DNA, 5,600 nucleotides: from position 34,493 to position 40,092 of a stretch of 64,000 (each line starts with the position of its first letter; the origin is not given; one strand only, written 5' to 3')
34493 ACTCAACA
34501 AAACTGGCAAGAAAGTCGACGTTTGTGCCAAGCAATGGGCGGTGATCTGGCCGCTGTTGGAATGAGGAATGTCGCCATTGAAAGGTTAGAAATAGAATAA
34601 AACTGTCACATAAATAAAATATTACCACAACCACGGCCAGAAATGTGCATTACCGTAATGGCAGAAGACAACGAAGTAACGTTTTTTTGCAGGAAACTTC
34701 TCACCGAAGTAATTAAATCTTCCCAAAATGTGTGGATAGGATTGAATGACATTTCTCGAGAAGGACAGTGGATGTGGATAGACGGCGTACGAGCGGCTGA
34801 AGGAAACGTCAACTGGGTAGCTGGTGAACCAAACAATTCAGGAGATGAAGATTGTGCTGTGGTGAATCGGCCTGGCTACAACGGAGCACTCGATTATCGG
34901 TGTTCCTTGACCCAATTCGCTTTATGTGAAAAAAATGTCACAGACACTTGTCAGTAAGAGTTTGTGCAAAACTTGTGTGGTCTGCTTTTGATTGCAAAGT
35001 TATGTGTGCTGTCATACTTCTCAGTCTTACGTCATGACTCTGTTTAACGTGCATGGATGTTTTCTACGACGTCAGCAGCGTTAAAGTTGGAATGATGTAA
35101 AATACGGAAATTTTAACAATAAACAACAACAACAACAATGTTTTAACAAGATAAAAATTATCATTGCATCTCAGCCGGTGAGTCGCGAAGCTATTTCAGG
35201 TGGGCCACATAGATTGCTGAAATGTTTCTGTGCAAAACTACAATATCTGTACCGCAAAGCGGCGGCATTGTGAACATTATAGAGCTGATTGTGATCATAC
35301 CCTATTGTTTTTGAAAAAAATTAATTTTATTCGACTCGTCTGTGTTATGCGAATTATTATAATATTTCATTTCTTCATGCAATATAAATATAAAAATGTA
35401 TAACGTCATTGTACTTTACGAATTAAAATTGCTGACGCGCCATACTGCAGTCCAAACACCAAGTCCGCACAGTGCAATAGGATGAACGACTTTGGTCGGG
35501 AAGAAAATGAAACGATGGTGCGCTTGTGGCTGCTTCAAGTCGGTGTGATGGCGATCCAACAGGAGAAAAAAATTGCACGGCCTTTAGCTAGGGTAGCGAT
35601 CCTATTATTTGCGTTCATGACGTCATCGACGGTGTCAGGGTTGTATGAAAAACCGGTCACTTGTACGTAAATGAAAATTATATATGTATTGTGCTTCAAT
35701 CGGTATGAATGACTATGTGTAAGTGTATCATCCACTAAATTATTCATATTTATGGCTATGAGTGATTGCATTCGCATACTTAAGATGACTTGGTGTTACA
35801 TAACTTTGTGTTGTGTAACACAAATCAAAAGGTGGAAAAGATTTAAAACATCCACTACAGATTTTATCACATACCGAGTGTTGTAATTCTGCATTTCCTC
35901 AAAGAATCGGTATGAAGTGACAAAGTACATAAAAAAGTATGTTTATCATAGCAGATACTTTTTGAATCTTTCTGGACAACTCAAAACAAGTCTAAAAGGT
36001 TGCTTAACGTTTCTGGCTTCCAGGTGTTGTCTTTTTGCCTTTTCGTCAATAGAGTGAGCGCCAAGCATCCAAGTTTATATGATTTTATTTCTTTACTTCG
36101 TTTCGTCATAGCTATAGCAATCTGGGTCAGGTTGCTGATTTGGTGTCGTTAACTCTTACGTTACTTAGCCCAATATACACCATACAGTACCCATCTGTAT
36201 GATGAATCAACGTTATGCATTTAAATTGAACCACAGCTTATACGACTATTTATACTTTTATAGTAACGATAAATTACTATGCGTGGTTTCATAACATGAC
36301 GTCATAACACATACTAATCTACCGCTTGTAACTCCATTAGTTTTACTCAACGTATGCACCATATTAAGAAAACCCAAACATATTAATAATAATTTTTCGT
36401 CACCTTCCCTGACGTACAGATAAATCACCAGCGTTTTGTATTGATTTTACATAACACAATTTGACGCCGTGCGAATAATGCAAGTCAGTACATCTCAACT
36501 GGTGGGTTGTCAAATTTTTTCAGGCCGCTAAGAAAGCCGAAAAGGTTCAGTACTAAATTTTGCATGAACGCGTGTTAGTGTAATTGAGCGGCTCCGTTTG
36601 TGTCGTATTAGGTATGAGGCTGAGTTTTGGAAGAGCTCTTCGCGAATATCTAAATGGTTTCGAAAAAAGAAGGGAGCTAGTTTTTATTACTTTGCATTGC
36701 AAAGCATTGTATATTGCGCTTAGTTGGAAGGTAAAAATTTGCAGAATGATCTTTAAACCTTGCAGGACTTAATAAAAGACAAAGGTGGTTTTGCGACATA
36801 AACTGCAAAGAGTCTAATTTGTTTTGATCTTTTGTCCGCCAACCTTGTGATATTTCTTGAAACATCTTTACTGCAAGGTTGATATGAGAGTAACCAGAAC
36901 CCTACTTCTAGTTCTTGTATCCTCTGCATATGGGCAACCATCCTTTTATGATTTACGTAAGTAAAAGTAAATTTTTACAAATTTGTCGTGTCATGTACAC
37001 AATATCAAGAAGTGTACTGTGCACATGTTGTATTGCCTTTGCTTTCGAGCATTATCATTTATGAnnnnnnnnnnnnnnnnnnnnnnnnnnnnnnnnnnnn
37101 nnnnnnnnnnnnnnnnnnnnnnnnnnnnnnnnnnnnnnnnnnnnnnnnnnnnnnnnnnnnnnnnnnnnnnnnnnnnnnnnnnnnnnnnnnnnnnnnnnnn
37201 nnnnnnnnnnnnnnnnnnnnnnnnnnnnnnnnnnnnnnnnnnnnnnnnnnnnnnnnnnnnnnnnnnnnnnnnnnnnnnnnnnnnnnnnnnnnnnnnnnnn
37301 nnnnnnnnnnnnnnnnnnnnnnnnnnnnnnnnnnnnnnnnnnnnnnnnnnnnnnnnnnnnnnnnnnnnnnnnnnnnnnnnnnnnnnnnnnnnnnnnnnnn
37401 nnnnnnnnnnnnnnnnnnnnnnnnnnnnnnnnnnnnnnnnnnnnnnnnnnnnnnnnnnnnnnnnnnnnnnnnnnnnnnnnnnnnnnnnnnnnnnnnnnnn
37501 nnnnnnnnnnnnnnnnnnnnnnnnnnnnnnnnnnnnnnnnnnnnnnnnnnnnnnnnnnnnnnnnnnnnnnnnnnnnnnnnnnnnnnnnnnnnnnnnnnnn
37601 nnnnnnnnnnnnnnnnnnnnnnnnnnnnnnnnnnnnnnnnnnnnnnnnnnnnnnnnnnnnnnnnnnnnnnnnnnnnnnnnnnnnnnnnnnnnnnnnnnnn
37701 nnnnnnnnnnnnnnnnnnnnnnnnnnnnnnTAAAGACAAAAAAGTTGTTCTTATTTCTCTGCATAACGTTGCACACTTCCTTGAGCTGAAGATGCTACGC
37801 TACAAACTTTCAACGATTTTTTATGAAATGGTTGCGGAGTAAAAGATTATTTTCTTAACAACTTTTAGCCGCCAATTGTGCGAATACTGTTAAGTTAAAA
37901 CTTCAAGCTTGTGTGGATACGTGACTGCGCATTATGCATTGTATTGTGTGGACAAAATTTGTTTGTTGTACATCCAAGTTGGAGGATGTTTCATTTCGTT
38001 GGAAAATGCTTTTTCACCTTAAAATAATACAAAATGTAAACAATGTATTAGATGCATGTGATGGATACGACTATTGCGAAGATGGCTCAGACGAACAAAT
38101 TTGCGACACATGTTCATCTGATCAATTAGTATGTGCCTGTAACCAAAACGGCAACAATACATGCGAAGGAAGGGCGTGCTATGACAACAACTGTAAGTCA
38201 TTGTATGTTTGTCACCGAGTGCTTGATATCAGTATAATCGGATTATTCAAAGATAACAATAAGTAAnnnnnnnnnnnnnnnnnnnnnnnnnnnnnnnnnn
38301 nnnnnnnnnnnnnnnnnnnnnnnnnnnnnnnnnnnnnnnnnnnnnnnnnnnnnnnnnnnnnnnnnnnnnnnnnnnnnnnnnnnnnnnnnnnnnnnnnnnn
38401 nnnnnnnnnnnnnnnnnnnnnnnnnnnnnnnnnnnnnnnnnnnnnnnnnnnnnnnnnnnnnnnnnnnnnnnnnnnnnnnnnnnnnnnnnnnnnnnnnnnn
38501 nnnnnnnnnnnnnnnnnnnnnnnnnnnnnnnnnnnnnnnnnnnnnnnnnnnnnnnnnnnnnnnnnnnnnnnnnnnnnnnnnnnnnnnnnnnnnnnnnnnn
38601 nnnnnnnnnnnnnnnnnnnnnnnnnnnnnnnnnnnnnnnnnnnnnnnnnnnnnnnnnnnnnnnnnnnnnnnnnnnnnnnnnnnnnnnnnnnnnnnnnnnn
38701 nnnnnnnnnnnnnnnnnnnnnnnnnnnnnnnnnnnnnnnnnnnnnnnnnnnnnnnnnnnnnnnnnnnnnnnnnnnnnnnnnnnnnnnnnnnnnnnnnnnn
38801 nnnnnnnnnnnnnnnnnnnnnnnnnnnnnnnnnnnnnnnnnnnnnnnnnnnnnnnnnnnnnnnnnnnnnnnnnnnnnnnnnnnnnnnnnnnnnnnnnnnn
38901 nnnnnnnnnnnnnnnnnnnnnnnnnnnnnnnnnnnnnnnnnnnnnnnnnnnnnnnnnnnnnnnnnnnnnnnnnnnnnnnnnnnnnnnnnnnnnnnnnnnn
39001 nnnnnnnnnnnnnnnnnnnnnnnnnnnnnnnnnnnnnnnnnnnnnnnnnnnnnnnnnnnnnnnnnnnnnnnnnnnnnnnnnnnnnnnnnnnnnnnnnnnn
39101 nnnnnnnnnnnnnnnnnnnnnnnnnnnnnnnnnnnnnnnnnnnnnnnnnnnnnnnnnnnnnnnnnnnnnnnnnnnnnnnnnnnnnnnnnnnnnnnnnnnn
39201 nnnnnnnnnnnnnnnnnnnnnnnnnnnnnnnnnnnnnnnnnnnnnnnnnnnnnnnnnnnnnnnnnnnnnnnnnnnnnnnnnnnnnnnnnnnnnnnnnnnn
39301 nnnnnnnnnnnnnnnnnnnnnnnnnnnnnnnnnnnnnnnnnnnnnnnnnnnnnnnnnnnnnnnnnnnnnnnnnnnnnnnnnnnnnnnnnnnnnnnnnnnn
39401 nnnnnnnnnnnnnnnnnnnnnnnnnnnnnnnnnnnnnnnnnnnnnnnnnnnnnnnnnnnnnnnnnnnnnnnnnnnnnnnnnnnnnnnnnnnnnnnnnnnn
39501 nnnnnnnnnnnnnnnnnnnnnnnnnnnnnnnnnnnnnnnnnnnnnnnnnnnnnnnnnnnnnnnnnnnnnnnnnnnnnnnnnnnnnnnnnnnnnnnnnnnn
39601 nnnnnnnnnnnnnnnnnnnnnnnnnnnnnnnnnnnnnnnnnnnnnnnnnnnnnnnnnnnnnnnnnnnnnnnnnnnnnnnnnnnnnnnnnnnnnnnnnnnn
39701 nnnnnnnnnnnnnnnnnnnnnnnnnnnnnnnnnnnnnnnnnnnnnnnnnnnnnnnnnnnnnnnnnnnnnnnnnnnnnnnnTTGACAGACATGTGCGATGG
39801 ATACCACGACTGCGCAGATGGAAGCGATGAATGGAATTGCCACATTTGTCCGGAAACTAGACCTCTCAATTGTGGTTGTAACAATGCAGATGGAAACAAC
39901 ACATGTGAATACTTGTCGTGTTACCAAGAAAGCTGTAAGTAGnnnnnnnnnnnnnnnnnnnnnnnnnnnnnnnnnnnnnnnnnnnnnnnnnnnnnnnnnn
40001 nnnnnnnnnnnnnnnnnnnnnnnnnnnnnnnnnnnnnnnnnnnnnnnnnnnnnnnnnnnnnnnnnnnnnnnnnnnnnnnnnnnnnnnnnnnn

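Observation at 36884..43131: Receptor gene fusing ~16 LDL-receptor class-A-like modules directly to an LGR-type 7TM domain, with no leucine-rich-repeat ectodomain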

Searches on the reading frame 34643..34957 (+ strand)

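Call 3: search_protein_families(library=pfam, proteins=[window:34643-34957:+], max_evalue=0.1)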
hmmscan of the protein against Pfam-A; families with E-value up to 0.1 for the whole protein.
window:34643-34957:+ (104 aa): 1 family
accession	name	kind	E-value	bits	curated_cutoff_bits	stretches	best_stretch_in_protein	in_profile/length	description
PF00059.27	Lectin_C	-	1.3e-10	42.4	22.6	1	10-97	25-107/107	Lectin C-type domain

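Call 45: search_protein_families(library=pfam, proteins=[window:34643-34954:+], max_evalue=0.01)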
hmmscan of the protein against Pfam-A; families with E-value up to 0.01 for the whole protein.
window:34643-34954:+ (104 aa): 1 family
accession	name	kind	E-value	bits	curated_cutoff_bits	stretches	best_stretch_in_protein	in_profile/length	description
PF00059.27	Lectin_C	-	1.3e-10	42.4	22.6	1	10-97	25-107/107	Lectin C-type domain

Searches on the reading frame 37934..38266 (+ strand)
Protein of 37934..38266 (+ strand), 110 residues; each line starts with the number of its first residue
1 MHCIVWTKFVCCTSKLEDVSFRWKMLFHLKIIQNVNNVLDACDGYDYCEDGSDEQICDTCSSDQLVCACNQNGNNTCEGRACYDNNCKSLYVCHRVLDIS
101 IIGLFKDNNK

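Call 3: search_protein_families(library=pfam, proteins=[window:37934-38266:+], max_evalue=0.1)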
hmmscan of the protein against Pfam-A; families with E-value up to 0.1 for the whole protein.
window:37934-38266:+ (110 aa): 1 family
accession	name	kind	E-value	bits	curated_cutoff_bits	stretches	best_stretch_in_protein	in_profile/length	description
PF00057.23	Ldl_recept_a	-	0.02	15.6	24.1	1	41-57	21-37/37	Low-density lipoprotein receptor domain class A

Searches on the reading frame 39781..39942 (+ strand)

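Call 3: search_protein_families(library=pfam, proteins=[window:39781-39942:+], max_evalue=0.1)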
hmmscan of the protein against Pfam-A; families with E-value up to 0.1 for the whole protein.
window:39781-39942:+ (53 aa): 1 family
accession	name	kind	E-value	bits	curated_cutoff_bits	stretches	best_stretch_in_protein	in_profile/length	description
PF00057.23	Ldl_recept_a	-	0.00028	21.5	24.1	1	4-20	21-37/37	Low-density lipoprotein receptor domain class A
